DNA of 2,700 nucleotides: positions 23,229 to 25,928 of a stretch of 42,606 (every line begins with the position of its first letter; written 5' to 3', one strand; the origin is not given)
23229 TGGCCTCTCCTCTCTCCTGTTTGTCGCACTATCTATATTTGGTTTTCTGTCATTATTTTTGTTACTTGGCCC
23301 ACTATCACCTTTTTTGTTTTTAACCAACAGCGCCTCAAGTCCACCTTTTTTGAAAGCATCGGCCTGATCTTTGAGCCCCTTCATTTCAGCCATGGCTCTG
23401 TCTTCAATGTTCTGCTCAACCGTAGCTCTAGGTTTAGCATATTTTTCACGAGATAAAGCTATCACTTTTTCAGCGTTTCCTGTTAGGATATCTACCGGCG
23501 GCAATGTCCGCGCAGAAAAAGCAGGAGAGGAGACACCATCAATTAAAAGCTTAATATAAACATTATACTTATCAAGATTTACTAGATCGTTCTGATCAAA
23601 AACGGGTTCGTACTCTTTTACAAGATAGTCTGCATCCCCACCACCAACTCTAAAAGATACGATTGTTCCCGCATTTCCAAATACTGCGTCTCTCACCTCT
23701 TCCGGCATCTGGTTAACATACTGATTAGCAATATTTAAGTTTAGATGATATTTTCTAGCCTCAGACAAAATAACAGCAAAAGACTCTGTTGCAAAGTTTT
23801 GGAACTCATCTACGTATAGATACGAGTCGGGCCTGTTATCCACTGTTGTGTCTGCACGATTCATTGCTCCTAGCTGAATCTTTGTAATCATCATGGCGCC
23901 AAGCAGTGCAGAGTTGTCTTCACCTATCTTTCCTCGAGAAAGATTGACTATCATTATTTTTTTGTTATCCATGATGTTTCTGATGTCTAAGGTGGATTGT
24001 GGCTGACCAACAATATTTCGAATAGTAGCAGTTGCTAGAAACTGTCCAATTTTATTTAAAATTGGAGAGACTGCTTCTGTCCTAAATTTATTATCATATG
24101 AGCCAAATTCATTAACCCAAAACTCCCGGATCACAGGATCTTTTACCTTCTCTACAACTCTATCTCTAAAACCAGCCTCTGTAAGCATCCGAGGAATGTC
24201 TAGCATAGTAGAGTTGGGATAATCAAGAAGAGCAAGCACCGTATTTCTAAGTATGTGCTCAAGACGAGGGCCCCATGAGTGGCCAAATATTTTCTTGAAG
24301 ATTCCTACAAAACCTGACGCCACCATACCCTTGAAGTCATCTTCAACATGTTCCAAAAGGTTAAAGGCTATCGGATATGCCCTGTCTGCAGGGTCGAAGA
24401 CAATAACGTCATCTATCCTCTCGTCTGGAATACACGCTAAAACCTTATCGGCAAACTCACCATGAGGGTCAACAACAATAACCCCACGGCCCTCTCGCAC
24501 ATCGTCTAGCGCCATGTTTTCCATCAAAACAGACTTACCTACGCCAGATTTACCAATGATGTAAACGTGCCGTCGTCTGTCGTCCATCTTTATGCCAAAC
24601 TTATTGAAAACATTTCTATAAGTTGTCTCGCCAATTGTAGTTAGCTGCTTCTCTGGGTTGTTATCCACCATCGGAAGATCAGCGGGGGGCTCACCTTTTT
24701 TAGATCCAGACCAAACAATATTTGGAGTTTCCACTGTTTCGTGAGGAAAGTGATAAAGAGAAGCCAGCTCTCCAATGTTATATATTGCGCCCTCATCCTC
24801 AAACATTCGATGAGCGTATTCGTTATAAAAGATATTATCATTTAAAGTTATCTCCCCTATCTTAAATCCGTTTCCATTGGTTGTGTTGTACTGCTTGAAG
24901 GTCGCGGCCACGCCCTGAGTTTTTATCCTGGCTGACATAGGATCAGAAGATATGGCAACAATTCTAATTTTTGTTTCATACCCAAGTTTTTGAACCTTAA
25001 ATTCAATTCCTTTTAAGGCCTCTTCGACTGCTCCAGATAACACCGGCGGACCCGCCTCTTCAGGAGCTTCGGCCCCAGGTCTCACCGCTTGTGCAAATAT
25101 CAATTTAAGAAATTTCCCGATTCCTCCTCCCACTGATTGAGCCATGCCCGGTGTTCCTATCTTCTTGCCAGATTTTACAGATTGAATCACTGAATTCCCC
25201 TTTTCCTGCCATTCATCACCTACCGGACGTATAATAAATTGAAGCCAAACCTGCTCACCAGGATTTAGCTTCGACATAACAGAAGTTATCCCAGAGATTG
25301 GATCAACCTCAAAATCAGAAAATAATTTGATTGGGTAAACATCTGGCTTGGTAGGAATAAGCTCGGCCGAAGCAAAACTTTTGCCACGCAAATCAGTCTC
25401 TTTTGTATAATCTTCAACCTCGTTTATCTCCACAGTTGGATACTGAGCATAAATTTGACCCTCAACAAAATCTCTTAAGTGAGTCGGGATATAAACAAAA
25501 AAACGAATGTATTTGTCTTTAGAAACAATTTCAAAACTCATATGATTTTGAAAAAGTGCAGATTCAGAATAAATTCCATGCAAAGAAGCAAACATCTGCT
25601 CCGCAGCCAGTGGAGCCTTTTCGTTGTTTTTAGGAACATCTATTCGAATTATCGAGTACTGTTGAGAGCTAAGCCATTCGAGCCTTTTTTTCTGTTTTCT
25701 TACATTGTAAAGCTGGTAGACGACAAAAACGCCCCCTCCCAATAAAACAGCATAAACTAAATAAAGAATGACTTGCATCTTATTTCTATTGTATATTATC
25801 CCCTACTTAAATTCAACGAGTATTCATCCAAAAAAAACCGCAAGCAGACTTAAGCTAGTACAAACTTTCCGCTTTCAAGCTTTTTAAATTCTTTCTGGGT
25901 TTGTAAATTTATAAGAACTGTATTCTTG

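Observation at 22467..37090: Duplicated stand-alone VirD4/TraD-like ATPase module with HTH and giant disordered partners, and no other T4SS parts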

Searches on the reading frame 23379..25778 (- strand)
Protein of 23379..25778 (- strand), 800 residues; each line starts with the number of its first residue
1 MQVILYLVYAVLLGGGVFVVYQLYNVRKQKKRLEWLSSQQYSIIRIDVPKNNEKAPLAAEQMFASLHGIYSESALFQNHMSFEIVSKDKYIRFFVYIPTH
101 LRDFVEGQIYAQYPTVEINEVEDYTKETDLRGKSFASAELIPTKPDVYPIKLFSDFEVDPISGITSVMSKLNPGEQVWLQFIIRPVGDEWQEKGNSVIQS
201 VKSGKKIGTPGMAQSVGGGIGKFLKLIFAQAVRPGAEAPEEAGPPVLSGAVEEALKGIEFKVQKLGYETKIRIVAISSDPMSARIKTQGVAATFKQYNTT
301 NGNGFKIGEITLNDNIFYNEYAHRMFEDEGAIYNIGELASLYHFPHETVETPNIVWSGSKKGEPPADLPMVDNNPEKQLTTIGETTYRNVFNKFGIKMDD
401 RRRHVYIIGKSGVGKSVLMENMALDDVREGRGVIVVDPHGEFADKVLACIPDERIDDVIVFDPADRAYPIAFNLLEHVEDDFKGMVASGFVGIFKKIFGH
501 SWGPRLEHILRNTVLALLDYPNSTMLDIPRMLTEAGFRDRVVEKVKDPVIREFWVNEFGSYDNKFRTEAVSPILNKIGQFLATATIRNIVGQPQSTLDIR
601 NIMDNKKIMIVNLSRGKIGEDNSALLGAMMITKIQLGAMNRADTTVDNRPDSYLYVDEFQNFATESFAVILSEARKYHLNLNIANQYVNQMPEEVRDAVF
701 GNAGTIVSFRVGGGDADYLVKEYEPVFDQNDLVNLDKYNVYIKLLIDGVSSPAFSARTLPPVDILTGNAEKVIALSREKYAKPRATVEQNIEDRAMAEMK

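Call 31: find_homologous_proteins(query=window:23379-25778:-, max_evalue=0.00001)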
Query window:23379-25778:- (800 aa): 5895 proteins with E <= 0.00001 among 8000 candidates; the best 120 are listed.
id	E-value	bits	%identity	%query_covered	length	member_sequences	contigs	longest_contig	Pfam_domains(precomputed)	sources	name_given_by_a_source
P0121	0.0e+0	1809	100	100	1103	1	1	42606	PF26449.1,PF01935.24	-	-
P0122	0.0e+0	1687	92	100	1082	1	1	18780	PF26449.1,PF01935.24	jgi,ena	-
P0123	0.0e+0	1615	88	100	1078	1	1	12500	PF26449.1,PF01935.24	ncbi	-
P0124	0.0e+0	1582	86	100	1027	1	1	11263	PF26449.1,PF01935.24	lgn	-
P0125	0.0e+0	1382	75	98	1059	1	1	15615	PF26449.1,PF10412.16,PF01935.24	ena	-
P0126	0.0e+0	1375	75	98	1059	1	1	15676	PF26449.1,PF01935.24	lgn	-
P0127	0.0e+0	1362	75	97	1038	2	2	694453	PF26449.1,PF10412.16,PF01935.24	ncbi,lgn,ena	-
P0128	0.0e+0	1362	73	100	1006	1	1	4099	PF26449.1,PF10412.16,PF01935.24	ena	-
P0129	0.0e+0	1359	75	99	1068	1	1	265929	PF26449.1,PF10412.16,PF01935.24,PF25199.2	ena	-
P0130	0.0e+0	1357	76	97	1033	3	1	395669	PF26449.1,PF10412.16,PF01935.24,PF25199.2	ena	-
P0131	0.0e+0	1355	72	100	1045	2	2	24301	PF26449.1,PF10412.16,PF01935.24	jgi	jgi:hypothetical protein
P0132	0.0e+0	1354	73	100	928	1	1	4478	PF26449.1,PF10412.16,PF01935.24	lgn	-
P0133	0.0e+0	1351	73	100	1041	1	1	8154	PF26449.1,PF01935.24,PF25199.2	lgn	-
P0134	0.0e+0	1337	72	100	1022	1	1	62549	PF26449.1,PF10412.16,PF01935.24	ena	-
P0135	0.0e+0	1335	72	99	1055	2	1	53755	PF26449.1,PF10412.16,PF01935.24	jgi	jgi:hypothetical protein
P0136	0.0e+0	1331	72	100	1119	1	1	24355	PF26449.1,PF10412.16,PF01935.24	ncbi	-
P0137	0.0e+0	1325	72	98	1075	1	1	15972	PF26449.1,PF01935.24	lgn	-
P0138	0.0e+0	1321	71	100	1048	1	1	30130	PF26449.1,PF01935.24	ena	-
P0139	0.0e+0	1319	72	98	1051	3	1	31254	PF26449.1,PF10412.16,PF01935.24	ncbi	-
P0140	0.0e+0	1309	72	99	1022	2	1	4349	PF26449.1,PF01935.24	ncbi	-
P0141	0.0e+0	1308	70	100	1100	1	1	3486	PF26449.1,PF10412.16,PF01935.24,PF13401.13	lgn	-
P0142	0.0e+0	1302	71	100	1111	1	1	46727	PF26449.1,PF10412.16,PF01935.24,PF25199.2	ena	-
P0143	0.0e+0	1299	69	100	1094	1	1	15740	PF26449.1,PF01935.24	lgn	-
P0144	0.0e+0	1298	70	100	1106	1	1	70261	PF26449.1,PF10412.16,PF01935.24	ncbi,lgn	-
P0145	0.0e+0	1297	70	99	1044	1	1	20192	PF26449.1,PF10412.16,PF01935.24,PF25199.2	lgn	-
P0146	0.0e+0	1297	71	98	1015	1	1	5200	PF26449.1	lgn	-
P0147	0.0e+0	1294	72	100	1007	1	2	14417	PF26449.1,PF01935.24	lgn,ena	-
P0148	0.0e+0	1292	70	100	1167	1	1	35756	PF26449.1,PF10412.16,PF01935.24,PF25199.2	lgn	-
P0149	0.0e+0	1288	69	99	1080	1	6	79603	PF26449.1,PF10412.16,PF01935.24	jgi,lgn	-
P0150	0.0e+0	1285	70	98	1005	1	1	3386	PF26449.1,PF10412.16,PF02534.21,PF25199.2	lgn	-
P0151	0.0e+0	1284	69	100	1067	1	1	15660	PF26449.1,PF10412.16,PF01935.24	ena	-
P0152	0.0e+0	1284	70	97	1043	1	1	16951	PF26449.1,PF10412.16,PF01935.24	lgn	-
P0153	0.0e+0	1283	70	99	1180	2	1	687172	PF26449.1,PF01935.24,PF02534.21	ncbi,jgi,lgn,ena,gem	ncbi:MAG: DUF87 domain-containing protein [Patescibacteria group bacterium]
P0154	0.0e+0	1283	70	100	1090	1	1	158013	PF26449.1,PF10412.16,PF01935.24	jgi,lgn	-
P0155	0.0e+0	1282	70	100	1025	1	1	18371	PF26449.1,PF10412.16,PF02534.21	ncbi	-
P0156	0.0e+0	1280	69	100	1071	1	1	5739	PF26449.1,PF10412.16,PF01935.24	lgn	-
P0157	0.0e+0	1278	70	100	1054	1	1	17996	PF26449.1,PF10412.16,PF01935.24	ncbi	-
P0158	0.0e+0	1278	68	100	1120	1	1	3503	PF26449.1,PF10412.16,PF01935.24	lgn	-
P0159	0.0e+0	1276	68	100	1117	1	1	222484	PF26449.1,PF10412.16,PF01935.24,PF02534.21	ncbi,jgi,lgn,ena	ncbi:MAG: type IV secretion system DNA-binding domain-containing protein [Patescibacteria group bact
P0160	0.0e+0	1275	68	98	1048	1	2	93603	PF26449.1,PF10412.16,PF01935.24,PF02534.21,PF12696.14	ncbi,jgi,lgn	jgi:hypothetical protein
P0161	0.0e+0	1274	69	100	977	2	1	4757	PF26449.1,PF02534.21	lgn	-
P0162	0.0e+0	1273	68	100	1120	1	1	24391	PF26449.1,PF10412.16,PF01935.24,PF02534.21,PF12696.14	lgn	-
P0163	0.0e+0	1272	69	99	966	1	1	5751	PF26449.1,PF01935.24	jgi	-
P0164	0.0e+0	1271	68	100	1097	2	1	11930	PF26449.1,PF10412.16,PF01935.24,PF02534.21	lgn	-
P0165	0.0e+0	1269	69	100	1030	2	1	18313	PF26449.1,PF10412.16,PF01935.24,PF13401.13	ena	-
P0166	0.0e+0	1268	69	99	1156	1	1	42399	PF26449.1,PF10412.16,PF02534.21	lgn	-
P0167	0.0e+0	1268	68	100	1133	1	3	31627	PF26449.1,PF10412.16,PF01935.24,PF02534.21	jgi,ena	-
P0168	0.0e+0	1267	69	100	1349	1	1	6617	PF26449.1,PF10412.16,PF25199.2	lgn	-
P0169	0.0e+0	1264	68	100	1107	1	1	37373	PF26449.1,PF10412.16,PF01935.24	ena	-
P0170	0.0e+0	1263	69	100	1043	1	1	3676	PF26449.1,PF10412.16,PF25199.2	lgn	-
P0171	0.0e+0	1262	68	100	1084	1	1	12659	PF26449.1,PF10412.16,PF01935.24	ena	-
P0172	0.0e+0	1262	68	100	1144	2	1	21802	PF26449.1,PF10412.16,PF01935.24,PF02534.21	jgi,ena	-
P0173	0.0e+0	1262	68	100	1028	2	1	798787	PF26449.1,PF10412.16,PF01935.24,PF13401.13,PF12696.14,PF25199.2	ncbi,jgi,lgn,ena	ncbi:MAG: type IV secretion system DNA-binding domain-containing protein [Patescibacteria group bact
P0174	0.0e+0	1261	69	99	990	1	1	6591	PF26449.1,PF02534.21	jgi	-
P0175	0.0e+0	1261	69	97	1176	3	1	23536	PF26449.1,PF10412.16,PF01935.24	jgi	-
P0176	0.0e+0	1260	69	99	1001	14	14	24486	PF26449.1,PF10412.16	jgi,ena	-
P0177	0.0e+0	1260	68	97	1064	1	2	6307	PF26449.1,PF10412.16,PF01935.24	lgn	-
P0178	0.0e+0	1260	69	100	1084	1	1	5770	PF26449.1,PF10412.16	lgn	-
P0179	0.0e+0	1259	68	100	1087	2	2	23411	PF26449.1,PF10412.16,PF12696.14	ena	-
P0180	0.0e+0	1259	67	100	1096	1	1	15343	PF26449.1,PF10412.16,PF01935.24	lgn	-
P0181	0.0e+0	1258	67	100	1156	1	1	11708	PF26449.1,PF10412.16,PF01935.24,PF02534.21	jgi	-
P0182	0.0e+0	1258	67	99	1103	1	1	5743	PF26449.1,PF10412.16,PF01935.24,PF02534.21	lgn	-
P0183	0.0e+0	1257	69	98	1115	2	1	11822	PF26449.1,PF10412.16,PF01935.24,PF02534.21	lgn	-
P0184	0.0e+0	1257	70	97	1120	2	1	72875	PF26449.1,PF10412.16,PF01935.24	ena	-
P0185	0.0e+0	1256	67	99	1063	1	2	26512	PF26449.1,PF10412.16,PF02534.21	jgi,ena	-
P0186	0.0e+0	1254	68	100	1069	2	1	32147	PF26449.1,PF10412.16,PF01935.24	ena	-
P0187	0.0e+0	1254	70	96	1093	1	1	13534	PF26449.1,PF10412.16,PF01935.24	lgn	-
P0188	0.0e+0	1250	69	96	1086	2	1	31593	PF26449.1,PF10412.16,PF01935.24,PF02534.21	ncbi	ncbi:MAG: DUF87 domain-containing protein [Candidatus Berkelbacteria bacterium]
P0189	0.0e+0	1250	67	99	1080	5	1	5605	PF26449.1,PF10412.16,PF01935.24,PF02534.21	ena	-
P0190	0.0e+0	1250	70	95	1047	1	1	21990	PF26449.1,PF10412.16,PF01935.24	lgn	-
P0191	0.0e+0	1250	68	99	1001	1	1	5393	PF26449.1,PF01935.24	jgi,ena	-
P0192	0.0e+0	1250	69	97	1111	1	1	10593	PF26449.1,PF10412.16,PF01935.24,PF25199.2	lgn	-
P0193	0.0e+0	1247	67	100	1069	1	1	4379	PF26449.1,PF01935.24,PF02534.21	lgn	-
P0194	0.0e+0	1247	67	100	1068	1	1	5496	PF26449.1,PF10412.16,PF01935.24,PF12696.14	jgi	jgi:hypothetical protein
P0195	0.0e+0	1246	67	99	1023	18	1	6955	PF26449.1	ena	-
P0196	0.0e+0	1245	66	99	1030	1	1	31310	PF26449.1,PF10412.16,PF13401.13,PF02534.21,PF12696.14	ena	-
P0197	0.0e+0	1244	68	100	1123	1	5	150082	PF26449.1,PF10412.16,PF01935.24,PF12696.14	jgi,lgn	-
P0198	0.0e+0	1244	69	97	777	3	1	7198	PF26449.1,PF10412.16,PF01935.24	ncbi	ncbi:MAG: type IV secretion system DNA-binding domain-containing protein, partial [Patescibacteria g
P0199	0.0e+0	1243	68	99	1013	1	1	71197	PF26449.1,PF10412.16,PF01935.24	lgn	-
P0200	0.0e+0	1243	66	99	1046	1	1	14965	PF26449.1,PF01935.24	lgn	-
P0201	0.0e+0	1243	69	97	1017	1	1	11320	PF26449.1,PF10412.16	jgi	jgi:hypothetical protein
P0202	0.0e+0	1242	68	99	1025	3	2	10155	PF26449.1,PF01935.24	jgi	jgi:hypothetical protein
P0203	0.0e+0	1242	68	99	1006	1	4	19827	PF26449.1,PF10412.16,PF01935.24,PF25199.2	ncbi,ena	-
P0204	0.0e+0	1241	68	99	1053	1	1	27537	PF26449.1,PF10412.16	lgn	-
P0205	0.0e+0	1241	67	99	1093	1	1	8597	PF26449.1,PF10412.16,PF01935.24,PF02534.21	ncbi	-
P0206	0.0e+0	1240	66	99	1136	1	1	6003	PF26449.1,PF10412.16,PF01935.24,PF02534.21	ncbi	-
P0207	0.0e+0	1240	71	95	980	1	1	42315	PF26449.1,PF10412.16,PF02534.21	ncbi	-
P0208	0.0e+0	1238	67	99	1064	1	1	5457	PF26449.1,PF10412.16,PF01935.24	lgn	-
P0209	0.0e+0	1237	68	97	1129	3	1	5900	PF26449.1,PF10412.16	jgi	-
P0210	0.0e+0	1236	68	99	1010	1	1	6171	PF26449.1,PF10412.16,PF01935.24,PF02534.21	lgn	-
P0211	0.0e+0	1234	68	97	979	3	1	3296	PF26449.1,PF10412.16,PF01935.24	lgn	-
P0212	0.0e+0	1232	66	97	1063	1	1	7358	PF26449.1,PF10412.16,PF02534.21,PF12696.14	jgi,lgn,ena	-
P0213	0.0e+0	1232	66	99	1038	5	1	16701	PF26449.1,PF10412.16,PF01935.24,PF02534.21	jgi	-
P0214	0.0e+0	1231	67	99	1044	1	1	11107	PF26449.1,PF10412.16,PF01935.24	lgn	-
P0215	0.0e+0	1231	73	92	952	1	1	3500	PF26449.1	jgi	jgi:hypothetical protein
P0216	0.0e+0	1230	68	100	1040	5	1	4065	PF26449.1,PF10412.16,PF01935.24,PF25199.2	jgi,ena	-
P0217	0.0e+0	1230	66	100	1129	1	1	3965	PF26449.1,PF10412.16,PF02534.21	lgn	-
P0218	0.0e+0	1228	67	99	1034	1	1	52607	PF26449.1,PF10412.16,PF01935.24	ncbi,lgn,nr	ncbi:MAG: type IV secretion system DNA-binding domain-containing protein [Candidatus Berkelbacteria 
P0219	0.0e+0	1227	67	99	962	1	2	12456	PF26449.1,PF10412.16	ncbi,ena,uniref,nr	ncbi:MAG: hypothetical protein Athens101428_261 [Candidatus Berkelbacteria bacterium Athens1014_28]|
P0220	0.0e+0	1225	66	99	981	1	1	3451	PF26449.1,PF01935.24,PF12696.14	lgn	-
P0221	0.0e+0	1225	68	97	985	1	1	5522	PF26449.1,PF10412.16,PF01935.24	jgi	-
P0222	0.0e+0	1225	67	98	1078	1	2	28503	PF26449.1,PF10412.16,PF01935.24,PF02534.21,PF12696.14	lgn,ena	-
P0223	0.0e+0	1225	65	100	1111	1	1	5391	PF26449.1,PF10412.16,PF01935.24,PF02534.21,PF12696.14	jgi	-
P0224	0.0e+0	1223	67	99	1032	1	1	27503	PF26449.1,PF10412.16,PF01935.24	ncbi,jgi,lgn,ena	ncbi:MAG: type IV secretion system DNA-binding domain-containing protein [Patescibacteria group bact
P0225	0.0e+0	1223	66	100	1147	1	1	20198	PF26449.1,PF10412.16,PF01935.24,PF12696.14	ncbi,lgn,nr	ncbi:MAG: type IV secretion system DNA-binding domain-containing protein [Candidatus Berkelbacteria 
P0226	0.0e+0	1223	66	99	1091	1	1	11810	PF26449.1,PF10412.16,PF02534.21,PF12696.14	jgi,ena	-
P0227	0.0e+0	1223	66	100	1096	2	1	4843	PF26449.1,PF10412.16,PF01935.24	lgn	-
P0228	0.0e+0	1222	67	100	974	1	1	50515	PF26449.1,PF10412.16,PF01935.24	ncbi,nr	ncbi:MAG: type IV secretion system DNA-binding domain-containing protein [Candidatus Berkelbacteria 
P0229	0.0e+0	1222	67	97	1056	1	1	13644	PF26449.1,PF10412.16,PF02534.21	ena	-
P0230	0.0e+0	1221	94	71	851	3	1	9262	PF26449.1,PF01935.24,PF25199.2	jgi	-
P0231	0.0e+0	1215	66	100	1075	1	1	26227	PF26449.1,PF10412.16,PF02534.21,PF12696.14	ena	-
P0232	0.0e+0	1215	66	100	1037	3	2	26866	PF26449.1,PF10412.16,PF01935.24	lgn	-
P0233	0.0e+0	1215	67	99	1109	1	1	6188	PF26449.1,PF10412.16,PF01935.24,PF12696.14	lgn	-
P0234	0.0e+0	1215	65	100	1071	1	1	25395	PF26449.1,PF10412.16,PF01935.24,PF13401.13,PF02534.21,PF12696.14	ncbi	-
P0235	0.0e+0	1214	66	100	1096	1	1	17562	PF26449.1,PF10412.16,PF01935.24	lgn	-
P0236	0.0e+0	1211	66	99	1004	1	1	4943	PF26449.1,PF10412.16,PF01935.24,PF25199.2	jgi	-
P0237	0.0e+0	1211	65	100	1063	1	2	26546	PF26449.1,PF10412.16,PF01935.24,PF02534.21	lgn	-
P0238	0.0e+0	1211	68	97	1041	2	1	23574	PF26449.1,PF10412.16,PF01935.24,PF02534.21,PF12696.14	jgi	-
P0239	0.0e+0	1210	65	98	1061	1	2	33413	PF26449.1,PF10412.16,PF01935.24,PF02534.21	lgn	-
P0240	0.0e+0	1208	66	99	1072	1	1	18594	PF26449.1,PF10412.16,PF02534.21,PF12696.14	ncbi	-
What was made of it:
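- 22467..25778 (-): A-type DUF8128/T4CP-like ATPase, 1103 aa. TM helix at residues 3-21 (nt 25716-25772). N-domain at ~40-365 (nt 24684-25661). ATPase at 366-800 (nt 23379-24683), with Walker A at nt 24531-24569 and Walker B at nt 23793-23822. Lys/Glu-rich tail at 801-1103 (nt 22470-23378). Precomputed PF26449 on the window's own protein P0121 (call 31).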
